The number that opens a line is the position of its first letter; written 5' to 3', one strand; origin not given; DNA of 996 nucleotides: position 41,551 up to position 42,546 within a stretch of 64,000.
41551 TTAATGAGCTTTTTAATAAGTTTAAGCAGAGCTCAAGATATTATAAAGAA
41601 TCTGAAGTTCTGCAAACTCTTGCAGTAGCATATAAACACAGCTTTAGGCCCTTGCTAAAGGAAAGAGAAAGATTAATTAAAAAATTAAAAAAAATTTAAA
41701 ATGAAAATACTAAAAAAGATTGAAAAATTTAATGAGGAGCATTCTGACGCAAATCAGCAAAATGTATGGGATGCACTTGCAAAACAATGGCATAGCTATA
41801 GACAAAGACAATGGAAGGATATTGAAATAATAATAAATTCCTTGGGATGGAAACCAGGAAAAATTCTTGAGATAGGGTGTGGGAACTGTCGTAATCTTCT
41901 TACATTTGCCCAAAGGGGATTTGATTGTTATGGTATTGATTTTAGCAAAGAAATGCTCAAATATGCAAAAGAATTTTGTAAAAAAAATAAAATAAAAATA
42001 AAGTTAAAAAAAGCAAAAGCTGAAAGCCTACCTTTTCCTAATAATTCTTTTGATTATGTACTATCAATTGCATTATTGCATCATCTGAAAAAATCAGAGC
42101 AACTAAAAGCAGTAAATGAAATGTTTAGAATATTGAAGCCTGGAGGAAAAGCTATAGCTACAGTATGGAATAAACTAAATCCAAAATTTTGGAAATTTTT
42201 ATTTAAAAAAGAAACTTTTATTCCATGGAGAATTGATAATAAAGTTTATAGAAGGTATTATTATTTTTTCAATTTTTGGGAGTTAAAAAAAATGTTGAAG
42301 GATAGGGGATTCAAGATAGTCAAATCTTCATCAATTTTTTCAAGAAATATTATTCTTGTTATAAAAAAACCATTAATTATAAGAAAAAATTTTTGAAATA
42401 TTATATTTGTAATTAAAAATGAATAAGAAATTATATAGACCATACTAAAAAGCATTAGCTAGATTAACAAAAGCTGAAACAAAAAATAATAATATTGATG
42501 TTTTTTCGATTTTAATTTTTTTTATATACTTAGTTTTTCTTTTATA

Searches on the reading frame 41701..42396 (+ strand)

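Call 72: search_protein_families(library=pfam, proteins=[window:41701-42396:+], max_evalue=0.0001)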
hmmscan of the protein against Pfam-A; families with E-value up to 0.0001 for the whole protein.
window:41701-42396:+ (231 aa): 9 families
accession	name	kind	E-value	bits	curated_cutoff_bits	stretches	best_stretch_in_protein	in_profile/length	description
PF08241.18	Methyltransf_11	-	8.2e-27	94.1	21.2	1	56-152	1-94/95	Methyltransferase domain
PF13649.12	Methyltransf_25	-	1.1e-26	93.8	27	1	55-149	1-97/97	Methyltransferase domain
PF13489.12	Methyltransf_23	-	6.8e-19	68.6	27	1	50-208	21-163/164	Methyltransferase domain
PF13847.12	Methyltransf_31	-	1e-18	67.9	27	1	54-154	6-110/145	Methyltransferase domain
PF08242.18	Methyltransf_12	-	6.4e-16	59.3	30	1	56-150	1-97/98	Methyltransferase domain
PF01209.24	Ubie_methyltran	-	1.7e-15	57.5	20.1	1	35-207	32-216/233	ubiE/COQ5 methyltransferase family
PF03848.20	TehB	-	1.4e-10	41.4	20.4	1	51-151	30-130/193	Tellurite resistance protein TehB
PF02353.26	CMAS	-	2.9e-10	40.4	27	1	29-168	39-179/273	Mycolic acid cyclopropane synthetase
PF07021.18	MetW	-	4.6e-06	26.8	21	1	50-156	12-110/193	Methionine biosynthesis protein MetW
